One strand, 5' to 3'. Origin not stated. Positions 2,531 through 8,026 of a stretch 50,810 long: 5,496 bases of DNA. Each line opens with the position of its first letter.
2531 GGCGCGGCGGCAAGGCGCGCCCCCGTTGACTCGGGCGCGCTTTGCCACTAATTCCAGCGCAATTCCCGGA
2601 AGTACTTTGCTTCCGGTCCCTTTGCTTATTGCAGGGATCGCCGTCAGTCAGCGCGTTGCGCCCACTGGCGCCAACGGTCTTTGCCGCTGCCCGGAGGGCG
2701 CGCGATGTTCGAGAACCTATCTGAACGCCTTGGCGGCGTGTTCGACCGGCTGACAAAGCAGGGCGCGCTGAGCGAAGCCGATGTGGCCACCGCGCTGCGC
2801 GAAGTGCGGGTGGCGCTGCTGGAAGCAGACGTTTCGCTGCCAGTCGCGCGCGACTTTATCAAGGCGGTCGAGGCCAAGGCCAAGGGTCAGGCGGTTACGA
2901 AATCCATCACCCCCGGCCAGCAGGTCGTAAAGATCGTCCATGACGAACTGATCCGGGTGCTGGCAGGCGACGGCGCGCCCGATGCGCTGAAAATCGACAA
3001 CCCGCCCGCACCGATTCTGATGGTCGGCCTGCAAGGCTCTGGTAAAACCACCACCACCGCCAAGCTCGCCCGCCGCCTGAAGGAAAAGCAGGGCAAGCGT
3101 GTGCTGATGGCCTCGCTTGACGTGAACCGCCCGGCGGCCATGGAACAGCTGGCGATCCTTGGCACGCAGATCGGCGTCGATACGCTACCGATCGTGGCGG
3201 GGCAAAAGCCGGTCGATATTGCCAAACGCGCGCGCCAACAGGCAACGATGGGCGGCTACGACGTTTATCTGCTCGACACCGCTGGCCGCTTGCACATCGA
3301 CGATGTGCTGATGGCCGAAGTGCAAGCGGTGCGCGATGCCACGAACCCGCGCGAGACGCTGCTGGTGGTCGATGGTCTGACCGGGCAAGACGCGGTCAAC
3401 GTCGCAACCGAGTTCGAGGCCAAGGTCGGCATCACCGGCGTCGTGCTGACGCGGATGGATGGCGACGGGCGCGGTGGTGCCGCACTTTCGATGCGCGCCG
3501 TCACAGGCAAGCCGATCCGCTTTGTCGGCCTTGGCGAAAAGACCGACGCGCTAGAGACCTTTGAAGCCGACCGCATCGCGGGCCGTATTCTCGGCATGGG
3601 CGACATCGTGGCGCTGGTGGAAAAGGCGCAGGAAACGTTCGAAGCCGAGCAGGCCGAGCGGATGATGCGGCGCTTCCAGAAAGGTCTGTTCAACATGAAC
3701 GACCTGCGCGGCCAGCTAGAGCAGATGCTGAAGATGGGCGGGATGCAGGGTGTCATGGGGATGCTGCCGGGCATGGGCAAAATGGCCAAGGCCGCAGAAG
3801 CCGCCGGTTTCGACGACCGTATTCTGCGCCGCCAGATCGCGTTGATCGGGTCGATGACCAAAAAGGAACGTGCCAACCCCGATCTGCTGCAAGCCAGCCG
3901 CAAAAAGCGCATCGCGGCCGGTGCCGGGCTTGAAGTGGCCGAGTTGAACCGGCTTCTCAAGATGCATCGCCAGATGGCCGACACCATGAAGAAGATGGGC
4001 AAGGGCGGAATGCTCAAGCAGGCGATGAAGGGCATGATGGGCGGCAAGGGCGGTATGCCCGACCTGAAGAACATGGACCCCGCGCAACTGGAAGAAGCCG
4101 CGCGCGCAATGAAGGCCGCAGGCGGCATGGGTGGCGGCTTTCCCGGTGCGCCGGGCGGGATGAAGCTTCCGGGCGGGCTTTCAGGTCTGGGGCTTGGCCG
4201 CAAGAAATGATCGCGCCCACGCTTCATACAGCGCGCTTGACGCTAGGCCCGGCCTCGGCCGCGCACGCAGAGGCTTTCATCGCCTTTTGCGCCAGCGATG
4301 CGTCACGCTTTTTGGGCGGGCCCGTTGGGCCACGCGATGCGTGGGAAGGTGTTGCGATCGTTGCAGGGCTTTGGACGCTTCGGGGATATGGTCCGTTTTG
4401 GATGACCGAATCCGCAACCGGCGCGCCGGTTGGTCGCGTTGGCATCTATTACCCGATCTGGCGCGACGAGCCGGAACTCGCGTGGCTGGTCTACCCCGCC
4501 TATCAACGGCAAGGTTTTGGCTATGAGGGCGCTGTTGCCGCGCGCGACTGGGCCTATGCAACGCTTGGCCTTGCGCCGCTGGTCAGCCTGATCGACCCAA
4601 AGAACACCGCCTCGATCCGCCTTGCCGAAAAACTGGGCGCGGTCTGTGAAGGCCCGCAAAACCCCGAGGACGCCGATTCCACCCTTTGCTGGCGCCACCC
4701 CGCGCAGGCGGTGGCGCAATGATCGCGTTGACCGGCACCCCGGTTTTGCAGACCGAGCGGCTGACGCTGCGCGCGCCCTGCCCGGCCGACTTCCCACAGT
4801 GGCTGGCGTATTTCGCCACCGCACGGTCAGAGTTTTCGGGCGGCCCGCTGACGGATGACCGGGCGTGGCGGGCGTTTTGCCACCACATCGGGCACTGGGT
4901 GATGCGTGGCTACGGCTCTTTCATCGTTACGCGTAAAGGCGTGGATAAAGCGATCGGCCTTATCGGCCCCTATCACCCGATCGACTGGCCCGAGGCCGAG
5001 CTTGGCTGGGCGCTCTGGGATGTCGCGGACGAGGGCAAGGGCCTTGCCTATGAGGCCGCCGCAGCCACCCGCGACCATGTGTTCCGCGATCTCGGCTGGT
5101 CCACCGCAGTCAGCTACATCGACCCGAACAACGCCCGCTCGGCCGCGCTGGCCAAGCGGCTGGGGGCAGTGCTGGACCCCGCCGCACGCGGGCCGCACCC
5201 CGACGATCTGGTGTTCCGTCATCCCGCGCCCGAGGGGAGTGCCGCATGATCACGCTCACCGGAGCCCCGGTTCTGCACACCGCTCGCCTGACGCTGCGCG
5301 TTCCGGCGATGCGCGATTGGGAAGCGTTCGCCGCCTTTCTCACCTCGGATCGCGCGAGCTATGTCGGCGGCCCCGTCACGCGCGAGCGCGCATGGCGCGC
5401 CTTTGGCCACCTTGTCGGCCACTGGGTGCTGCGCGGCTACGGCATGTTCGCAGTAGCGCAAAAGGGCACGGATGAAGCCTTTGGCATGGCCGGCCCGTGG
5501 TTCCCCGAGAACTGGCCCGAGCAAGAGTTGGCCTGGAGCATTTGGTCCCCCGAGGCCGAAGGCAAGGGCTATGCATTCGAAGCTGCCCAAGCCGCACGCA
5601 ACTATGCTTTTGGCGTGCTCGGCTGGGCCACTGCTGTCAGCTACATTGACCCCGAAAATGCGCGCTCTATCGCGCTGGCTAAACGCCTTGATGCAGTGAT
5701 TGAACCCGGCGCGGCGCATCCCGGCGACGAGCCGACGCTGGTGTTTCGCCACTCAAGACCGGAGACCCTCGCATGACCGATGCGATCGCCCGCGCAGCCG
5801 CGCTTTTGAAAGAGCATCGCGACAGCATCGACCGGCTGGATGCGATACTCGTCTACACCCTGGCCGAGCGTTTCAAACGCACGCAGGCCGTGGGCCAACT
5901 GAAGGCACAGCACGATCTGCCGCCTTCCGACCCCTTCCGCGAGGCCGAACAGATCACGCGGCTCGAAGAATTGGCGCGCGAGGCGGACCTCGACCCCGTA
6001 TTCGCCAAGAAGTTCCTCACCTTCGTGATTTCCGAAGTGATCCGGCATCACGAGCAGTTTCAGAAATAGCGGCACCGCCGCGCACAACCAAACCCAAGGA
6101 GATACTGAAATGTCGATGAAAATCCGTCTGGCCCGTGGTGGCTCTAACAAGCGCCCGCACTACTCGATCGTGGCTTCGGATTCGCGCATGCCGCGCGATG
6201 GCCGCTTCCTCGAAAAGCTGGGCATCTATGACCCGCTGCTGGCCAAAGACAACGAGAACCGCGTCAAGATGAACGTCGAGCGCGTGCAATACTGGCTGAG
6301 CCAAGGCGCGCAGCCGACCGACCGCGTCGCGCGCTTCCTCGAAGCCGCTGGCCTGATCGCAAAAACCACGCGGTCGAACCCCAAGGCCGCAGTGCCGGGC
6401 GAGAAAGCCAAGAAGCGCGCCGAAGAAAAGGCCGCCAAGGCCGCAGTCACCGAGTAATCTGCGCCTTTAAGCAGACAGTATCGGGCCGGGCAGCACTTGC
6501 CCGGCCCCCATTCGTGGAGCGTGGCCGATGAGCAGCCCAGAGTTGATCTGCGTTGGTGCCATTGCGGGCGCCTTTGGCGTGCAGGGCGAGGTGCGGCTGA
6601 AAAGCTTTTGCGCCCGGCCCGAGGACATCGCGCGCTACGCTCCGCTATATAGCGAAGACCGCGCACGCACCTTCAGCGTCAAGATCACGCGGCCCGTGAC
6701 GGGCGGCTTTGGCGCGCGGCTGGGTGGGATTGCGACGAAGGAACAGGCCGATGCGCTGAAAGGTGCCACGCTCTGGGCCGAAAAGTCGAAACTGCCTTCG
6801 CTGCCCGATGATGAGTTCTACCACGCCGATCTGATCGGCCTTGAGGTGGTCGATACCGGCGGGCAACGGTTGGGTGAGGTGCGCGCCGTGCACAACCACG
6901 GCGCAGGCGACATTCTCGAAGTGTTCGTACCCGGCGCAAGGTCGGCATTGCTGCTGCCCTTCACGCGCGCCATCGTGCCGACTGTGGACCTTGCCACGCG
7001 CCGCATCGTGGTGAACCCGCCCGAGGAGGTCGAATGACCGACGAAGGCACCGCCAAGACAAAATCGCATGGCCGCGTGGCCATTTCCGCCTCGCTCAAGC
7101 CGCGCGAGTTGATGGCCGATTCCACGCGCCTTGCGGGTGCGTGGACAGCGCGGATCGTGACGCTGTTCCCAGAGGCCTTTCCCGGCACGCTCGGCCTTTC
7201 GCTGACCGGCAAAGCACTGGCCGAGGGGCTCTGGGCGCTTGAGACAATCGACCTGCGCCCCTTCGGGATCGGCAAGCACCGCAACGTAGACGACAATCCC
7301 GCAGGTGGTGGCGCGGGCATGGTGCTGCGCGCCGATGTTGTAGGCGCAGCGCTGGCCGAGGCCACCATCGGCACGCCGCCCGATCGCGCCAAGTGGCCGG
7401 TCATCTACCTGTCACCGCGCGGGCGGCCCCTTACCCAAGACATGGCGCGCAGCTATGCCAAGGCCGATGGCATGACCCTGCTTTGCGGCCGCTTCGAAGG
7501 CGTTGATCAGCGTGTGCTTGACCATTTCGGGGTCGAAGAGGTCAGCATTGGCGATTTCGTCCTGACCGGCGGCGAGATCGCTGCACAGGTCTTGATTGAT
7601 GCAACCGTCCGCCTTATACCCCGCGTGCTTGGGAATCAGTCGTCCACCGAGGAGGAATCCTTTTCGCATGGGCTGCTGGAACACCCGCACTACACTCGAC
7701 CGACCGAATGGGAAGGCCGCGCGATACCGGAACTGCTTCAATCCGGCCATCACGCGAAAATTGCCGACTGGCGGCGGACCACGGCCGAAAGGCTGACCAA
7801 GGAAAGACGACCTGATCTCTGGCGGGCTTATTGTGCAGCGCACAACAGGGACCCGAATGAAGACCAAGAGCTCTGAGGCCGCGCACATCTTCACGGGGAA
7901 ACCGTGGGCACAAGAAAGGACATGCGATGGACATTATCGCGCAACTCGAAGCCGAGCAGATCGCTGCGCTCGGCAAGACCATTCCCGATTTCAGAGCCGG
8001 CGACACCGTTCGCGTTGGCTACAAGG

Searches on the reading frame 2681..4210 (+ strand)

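Call 13: search_protein_families(library=pfam, proteins=[window:2681-4210:+], max_evalue=0.001)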
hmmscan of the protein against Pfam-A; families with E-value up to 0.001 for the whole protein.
window:2681-4210:+ (509 aa): 6 families
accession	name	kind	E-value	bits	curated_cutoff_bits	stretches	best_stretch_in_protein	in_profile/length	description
PF00448.28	SRP54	-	4.8e-67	225.8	22.7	1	111-305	3-196/196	SRP54-type protein, GTPase domain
PF02978.25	SRP_SPB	-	6.5e-28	97.4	27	1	337-436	2-91/91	Signal peptide binding domain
PF02881.24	SRP54_N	-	5.7e-19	68.5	22.4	1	13-90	1-75/75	SRP54-type protein, helical bundle domain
PF01656.29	CbiA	-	3.2e-09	37.2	25.4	1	119-264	9-88/125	CobQ/CobB/MinD/ParA nucleotide binding domain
PF13191.12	AAA_16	-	0.00012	23.1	32.6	0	111-238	26-146/167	AAA ATPase domain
PF06414.18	Zeta_toxin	-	0.0002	21.3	22.3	1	107-201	14-103/199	Zeta toxin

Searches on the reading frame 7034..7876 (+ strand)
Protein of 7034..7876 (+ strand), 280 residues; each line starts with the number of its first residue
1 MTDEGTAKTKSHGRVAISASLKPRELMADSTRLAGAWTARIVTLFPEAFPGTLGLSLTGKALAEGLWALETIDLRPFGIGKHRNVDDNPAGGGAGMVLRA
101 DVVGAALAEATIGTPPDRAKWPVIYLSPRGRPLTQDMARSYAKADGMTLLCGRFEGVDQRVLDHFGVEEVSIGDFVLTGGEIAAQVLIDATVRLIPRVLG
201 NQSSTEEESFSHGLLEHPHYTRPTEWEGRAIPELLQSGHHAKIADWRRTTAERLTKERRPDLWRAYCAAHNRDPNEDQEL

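Call 13: search_protein_families(library=pfam, proteins=[window:7034-7876:+], max_evalue=0.001)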
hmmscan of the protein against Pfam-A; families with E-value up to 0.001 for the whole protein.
window:7034-7876:+ (280 aa): 1 family
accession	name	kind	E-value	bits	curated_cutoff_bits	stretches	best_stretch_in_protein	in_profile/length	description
PF01746.26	tRNA_m1G_MT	-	1.2e-51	175.6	27.3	1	59-260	2-195/195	tRNA (Guanine-1)-methyltransferase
